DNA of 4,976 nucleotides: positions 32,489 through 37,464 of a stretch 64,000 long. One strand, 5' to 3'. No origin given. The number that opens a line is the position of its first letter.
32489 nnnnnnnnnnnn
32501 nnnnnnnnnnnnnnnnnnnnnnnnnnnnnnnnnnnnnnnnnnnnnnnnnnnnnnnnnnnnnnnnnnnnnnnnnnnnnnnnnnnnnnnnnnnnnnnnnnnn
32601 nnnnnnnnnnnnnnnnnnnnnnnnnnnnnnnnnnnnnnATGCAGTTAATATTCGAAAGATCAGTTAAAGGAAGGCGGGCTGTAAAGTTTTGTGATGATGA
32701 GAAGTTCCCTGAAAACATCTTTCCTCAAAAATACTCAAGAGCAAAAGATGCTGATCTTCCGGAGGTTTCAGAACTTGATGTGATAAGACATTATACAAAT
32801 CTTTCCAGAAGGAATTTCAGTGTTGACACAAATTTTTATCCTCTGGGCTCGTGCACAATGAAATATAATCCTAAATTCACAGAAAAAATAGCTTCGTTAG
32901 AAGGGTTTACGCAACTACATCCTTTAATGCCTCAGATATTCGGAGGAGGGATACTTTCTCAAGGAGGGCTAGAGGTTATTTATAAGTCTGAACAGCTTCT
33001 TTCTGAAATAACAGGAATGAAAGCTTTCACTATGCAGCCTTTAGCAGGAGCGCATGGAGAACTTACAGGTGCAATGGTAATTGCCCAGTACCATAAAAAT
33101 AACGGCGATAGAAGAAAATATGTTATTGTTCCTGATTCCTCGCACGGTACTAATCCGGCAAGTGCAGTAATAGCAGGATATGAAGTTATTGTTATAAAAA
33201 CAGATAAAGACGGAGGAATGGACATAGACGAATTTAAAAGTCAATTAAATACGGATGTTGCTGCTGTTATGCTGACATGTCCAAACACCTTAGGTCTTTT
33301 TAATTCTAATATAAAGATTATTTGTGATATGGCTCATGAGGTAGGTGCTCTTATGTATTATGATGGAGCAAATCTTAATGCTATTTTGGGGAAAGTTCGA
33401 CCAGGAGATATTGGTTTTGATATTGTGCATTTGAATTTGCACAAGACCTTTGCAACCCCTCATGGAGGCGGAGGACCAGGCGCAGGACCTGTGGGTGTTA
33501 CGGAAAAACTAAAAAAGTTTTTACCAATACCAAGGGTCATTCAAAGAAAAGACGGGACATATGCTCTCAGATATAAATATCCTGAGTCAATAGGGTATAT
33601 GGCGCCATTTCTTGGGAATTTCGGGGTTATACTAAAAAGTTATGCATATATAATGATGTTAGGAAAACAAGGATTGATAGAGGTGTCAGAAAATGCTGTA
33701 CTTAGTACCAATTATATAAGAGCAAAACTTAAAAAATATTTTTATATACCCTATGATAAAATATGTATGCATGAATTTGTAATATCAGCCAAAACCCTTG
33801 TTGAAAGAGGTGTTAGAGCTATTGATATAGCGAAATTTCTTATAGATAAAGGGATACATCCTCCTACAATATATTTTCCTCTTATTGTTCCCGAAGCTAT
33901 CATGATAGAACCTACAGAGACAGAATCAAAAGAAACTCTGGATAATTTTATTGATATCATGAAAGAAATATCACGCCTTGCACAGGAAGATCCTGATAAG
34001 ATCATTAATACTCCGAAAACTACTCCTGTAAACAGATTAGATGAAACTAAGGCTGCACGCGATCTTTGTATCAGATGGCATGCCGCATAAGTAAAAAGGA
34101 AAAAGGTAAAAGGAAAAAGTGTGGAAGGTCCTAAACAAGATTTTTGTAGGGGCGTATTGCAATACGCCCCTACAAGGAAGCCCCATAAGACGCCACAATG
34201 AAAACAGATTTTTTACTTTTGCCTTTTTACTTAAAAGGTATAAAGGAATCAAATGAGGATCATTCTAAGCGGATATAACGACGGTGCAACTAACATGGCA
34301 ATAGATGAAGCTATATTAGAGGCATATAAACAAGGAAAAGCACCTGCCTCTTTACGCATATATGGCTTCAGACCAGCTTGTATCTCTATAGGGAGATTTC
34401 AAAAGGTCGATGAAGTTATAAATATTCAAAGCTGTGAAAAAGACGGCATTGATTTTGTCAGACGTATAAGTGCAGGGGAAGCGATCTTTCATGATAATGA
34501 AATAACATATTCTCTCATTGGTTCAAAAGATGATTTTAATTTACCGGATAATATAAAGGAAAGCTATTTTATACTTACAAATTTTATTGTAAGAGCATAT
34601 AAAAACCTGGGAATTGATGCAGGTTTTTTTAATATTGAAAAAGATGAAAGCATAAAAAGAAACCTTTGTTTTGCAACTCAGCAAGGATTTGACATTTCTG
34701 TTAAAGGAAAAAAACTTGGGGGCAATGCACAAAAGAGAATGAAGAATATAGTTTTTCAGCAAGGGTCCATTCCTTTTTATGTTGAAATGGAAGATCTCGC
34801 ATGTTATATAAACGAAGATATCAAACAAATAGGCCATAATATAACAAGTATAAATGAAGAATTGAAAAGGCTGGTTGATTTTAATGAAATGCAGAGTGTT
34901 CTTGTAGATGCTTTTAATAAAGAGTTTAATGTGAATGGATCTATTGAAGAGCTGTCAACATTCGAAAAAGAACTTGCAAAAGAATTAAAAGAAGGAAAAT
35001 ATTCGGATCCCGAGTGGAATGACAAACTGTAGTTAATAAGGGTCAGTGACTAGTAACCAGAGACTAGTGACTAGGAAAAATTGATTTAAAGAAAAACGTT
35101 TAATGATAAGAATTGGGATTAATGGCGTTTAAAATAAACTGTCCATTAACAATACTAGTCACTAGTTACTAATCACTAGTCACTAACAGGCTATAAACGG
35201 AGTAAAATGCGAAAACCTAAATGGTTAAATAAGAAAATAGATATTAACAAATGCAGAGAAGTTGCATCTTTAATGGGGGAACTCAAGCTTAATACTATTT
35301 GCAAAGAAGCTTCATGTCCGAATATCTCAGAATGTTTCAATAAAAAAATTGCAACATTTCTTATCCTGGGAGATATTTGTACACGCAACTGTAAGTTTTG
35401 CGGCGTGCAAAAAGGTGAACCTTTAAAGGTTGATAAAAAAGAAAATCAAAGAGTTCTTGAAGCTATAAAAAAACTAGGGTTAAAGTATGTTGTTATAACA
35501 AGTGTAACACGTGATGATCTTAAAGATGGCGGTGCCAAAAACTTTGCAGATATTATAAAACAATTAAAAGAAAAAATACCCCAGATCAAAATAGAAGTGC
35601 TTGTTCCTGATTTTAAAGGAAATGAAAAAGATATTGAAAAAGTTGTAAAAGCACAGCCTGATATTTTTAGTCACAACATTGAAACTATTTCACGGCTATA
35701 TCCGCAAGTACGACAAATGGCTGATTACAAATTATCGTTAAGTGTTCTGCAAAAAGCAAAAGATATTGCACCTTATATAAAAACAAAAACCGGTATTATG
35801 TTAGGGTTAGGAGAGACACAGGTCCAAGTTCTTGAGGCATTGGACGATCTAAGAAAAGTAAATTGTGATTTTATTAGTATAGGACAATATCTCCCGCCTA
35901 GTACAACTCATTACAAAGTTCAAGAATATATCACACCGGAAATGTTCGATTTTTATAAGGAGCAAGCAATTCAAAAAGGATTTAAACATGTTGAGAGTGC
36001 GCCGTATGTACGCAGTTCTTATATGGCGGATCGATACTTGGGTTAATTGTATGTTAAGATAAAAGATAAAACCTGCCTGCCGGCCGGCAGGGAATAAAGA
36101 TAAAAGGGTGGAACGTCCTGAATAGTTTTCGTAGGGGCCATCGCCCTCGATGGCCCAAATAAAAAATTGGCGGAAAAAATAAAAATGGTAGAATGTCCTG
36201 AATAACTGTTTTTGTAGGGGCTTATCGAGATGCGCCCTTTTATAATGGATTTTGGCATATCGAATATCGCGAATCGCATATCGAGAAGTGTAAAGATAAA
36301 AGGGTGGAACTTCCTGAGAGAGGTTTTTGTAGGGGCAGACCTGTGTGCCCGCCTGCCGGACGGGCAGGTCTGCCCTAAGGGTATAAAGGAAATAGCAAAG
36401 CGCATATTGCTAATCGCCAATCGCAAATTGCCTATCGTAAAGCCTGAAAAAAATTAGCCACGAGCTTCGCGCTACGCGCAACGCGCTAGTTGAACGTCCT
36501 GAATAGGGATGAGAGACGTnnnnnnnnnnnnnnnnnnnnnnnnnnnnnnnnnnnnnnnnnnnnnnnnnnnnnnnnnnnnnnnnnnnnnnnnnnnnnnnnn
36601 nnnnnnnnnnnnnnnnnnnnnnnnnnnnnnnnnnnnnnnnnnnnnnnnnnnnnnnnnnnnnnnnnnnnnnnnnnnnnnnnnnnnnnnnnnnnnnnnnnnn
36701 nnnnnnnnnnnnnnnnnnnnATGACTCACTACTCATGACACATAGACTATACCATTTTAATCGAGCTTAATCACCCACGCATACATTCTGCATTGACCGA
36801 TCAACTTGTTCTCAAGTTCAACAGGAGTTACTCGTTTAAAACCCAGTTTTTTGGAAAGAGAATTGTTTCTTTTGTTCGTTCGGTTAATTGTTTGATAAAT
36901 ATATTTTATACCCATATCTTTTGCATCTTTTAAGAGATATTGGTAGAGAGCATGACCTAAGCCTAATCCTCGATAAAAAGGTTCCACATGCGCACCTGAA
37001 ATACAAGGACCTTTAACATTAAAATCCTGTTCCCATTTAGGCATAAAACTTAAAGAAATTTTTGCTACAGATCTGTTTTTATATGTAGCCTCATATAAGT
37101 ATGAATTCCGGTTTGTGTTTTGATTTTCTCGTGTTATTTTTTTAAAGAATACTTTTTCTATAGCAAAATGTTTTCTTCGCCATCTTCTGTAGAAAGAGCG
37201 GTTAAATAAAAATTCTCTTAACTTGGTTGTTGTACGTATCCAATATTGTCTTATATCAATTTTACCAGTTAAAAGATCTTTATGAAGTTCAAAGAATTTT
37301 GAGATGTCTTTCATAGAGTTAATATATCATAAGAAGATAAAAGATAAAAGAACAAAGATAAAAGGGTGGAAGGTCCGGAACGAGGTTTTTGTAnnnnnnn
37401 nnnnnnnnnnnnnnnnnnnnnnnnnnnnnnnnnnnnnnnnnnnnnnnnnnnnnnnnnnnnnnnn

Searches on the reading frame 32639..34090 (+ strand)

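Call 63: search_protein_families(library=pfam, max_evalue=0.001, proteins=[window:32639-34090:+])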
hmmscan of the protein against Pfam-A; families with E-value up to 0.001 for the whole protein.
window:32639-34090:+ (483 aa): 3 families
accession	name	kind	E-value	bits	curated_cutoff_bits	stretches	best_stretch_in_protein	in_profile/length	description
PF21478.3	GcvP2_C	-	4.5e-24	85.1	27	1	350-448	2-102/122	Glycine dehydrogenase, C-terminal domain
PF02347.22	GDC-P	-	1e-15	58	26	1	22-297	30-285/429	Glycine cleavage system P-protein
PF00266.25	Aminotran_5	-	4.8e-08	32.8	21.5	1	146-276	76-207/371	Aminotransferase class-V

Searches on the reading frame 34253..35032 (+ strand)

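Call 63: search_protein_families(library=pfam, max_evalue=0.001, proteins=[window:34253-35032:+])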
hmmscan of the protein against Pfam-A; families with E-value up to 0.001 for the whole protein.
window:34253-35032:+ (259 aa): 2 families
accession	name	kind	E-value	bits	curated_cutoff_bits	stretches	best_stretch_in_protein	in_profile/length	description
PF21948.1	LplA-B_cat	-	1.4e-39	136.6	27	1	10-221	1-199/200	Lipoyl protein ligase A/B catalytic domain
PF03099.24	BPL_LplA_LipB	-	6.2e-13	49.2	21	1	48-173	3-128/133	Biotin/lipoate A/B protein ligase family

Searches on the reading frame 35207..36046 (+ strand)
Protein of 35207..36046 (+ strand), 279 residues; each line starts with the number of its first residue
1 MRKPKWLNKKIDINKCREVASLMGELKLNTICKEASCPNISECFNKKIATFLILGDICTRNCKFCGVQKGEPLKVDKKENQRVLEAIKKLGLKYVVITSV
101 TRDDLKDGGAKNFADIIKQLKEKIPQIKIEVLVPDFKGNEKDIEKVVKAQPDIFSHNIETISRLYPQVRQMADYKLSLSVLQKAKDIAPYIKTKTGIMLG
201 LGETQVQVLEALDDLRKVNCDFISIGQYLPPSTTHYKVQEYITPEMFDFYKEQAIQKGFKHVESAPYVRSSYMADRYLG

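Call 82: search_protein_families(library=pfam, max_evalue=0.1, proteins=[window:35207-36046:+])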
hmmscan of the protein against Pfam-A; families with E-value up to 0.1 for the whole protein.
window:35207-36046:+ (279 aa): 5 families
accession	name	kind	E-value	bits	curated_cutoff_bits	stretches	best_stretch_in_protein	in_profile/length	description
PF04055.27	Radical_SAM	-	1.1e-19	71.6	29.5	1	53-215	2-166/166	Radical SAM superfamily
PF00503.26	G-alpha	-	0.0017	18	48.8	1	119-187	262-332/333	G-protein alpha subunit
PF16881.10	LIAS_N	-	0.013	16.4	27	1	2-37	60-96/96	N-terminal domain of lipoyl synthase of Radical_SAM family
PF03808.19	Glyco_tran_WecG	-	0.04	14.2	27.4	0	113-153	56-99/168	Glycosyl transferase WecG/TagA/CpsF family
PF04577.19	Glyco_transf_61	-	0.082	13.6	27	0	93-144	60-108/137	Glycosyltransferase 61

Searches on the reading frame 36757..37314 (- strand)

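Call 16: search_protein_families(library=pfam, max_evalue=0.001, proteins=[window:36757-37314:-])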
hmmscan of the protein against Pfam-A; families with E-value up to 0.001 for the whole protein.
window:36757-37314:- (185 aa): 4 families
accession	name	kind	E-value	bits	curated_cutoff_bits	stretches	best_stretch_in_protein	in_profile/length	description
PF00583.31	Acetyltransf_1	-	1.5e-10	41.8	20.7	1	41-159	12-116/116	Acetyltransferase (GNAT) family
PF13673.13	Acetyltransf_10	-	1.9e-05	25.1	23.6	1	104-169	53-117/128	Acetyltransferase (GNAT) domain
PF13508.13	Acetyltransf_7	-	3.5e-05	24.5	27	1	109-160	35-83/84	Acetyltransferase (GNAT) domain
PF13302.13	Acetyltransf_3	-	0.00093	20.3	25.4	0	45-160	30-138/138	Acetyltransferase (GNAT) domain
